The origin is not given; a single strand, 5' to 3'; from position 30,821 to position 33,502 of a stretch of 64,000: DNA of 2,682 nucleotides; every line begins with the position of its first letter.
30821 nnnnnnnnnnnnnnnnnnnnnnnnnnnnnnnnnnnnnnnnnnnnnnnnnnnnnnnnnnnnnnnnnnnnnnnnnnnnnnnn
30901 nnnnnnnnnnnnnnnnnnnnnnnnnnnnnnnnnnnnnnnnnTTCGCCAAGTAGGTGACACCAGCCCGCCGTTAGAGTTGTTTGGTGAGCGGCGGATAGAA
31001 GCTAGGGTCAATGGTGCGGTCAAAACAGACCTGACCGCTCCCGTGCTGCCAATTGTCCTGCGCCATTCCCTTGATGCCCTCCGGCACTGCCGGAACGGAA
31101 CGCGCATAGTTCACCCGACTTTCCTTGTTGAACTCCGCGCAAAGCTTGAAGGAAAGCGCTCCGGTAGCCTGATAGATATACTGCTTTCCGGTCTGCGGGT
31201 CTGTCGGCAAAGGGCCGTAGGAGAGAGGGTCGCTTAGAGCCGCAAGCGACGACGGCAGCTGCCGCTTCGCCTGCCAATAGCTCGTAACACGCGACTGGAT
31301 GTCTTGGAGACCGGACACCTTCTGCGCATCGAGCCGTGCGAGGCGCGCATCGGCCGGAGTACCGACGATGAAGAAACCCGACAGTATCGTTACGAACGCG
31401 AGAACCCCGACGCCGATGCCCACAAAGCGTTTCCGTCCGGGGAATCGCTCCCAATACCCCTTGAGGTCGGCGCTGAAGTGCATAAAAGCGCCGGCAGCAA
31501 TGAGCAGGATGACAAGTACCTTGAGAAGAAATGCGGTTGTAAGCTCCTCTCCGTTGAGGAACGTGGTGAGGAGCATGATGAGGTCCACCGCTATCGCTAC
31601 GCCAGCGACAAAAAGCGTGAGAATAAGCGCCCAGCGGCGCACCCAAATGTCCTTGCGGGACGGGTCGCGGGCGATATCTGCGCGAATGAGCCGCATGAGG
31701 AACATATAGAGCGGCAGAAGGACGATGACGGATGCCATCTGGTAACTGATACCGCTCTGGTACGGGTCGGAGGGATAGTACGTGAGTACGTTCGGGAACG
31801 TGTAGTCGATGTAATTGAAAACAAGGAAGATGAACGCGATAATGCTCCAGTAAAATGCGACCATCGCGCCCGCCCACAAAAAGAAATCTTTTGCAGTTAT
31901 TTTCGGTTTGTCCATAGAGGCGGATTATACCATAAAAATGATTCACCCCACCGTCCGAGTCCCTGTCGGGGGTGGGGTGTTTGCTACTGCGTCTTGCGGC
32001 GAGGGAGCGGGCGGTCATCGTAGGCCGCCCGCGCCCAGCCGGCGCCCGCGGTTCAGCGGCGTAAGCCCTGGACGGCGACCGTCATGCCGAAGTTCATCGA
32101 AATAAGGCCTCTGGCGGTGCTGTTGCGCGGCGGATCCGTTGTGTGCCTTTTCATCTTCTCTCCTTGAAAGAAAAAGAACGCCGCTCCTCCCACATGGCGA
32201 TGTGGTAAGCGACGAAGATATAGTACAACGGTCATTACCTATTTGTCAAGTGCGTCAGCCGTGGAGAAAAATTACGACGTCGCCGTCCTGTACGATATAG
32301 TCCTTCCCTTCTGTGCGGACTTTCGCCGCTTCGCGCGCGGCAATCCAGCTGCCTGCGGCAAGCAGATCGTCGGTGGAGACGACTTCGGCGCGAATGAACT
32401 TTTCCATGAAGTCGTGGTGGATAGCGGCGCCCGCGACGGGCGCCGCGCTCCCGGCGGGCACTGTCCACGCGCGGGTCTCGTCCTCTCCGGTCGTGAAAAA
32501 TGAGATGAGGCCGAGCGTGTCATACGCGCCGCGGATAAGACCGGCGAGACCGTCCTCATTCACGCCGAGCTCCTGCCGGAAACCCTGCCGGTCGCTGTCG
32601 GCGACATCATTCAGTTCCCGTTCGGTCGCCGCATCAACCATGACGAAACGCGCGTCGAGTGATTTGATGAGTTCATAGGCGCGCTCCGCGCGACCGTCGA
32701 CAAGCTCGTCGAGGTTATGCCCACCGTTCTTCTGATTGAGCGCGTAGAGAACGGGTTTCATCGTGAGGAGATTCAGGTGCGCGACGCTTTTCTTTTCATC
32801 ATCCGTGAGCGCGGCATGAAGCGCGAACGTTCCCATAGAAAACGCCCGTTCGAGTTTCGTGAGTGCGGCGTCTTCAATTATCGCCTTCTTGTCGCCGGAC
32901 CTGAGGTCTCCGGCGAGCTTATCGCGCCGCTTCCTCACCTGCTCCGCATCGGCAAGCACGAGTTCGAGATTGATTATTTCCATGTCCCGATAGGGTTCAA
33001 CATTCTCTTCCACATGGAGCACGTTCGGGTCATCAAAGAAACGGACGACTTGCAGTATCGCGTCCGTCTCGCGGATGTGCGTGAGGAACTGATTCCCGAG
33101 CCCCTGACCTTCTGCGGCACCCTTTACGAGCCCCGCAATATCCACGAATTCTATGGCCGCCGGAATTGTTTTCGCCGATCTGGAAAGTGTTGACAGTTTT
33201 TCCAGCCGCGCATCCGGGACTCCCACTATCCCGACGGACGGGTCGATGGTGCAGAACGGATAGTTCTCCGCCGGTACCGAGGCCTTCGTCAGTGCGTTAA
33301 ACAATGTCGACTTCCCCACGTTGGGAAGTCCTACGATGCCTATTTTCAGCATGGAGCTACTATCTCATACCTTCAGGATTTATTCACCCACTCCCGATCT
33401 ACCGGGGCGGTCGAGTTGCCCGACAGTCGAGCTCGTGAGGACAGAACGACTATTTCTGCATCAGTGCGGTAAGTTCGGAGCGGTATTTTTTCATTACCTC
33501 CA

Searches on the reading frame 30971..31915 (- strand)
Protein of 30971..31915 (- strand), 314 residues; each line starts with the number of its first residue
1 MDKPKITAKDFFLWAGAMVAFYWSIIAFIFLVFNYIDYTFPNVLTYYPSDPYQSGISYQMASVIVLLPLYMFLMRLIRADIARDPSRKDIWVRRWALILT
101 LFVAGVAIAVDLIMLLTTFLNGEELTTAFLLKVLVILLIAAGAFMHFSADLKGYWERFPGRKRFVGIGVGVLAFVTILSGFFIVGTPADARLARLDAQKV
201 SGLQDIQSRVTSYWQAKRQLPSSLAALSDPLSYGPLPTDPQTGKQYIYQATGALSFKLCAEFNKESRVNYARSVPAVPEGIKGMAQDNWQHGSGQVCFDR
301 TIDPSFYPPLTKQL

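Call 55: search_protein_families(library=pfam, proteins=[window:30971-31915:-], max_evalue=0.00001)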
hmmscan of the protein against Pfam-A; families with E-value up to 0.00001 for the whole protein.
window:30971-31915:- (314 aa): 1 family
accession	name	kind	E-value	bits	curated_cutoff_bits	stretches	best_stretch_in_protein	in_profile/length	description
PF18920.5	DUF5671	-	9.7e-16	58.3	28.4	1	11-141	2-126/132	Domain of unknown function (DUF5671)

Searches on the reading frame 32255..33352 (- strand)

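Call 55: search_protein_families(library=pfam, proteins=[window:32255-33352:-], max_evalue=0.00001)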
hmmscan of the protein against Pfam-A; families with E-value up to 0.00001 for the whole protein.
window:32255-33352:- (365 aa): 3 families
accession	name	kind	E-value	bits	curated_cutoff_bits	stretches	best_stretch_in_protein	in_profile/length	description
PF06071.19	YchF-GTPase_C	-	9.9e-31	106.2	27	1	282-363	1-82/84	Protein of unknown function (DUF933)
PF01926.29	MMR_HSR1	-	2.6e-23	82.7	21.9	1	3-121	1-99/113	50S ribosome-binding GTPase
PF02421.24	FeoB_N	-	6.7e-08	32.6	27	1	3-44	2-43/156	Ferrous iron transport protein B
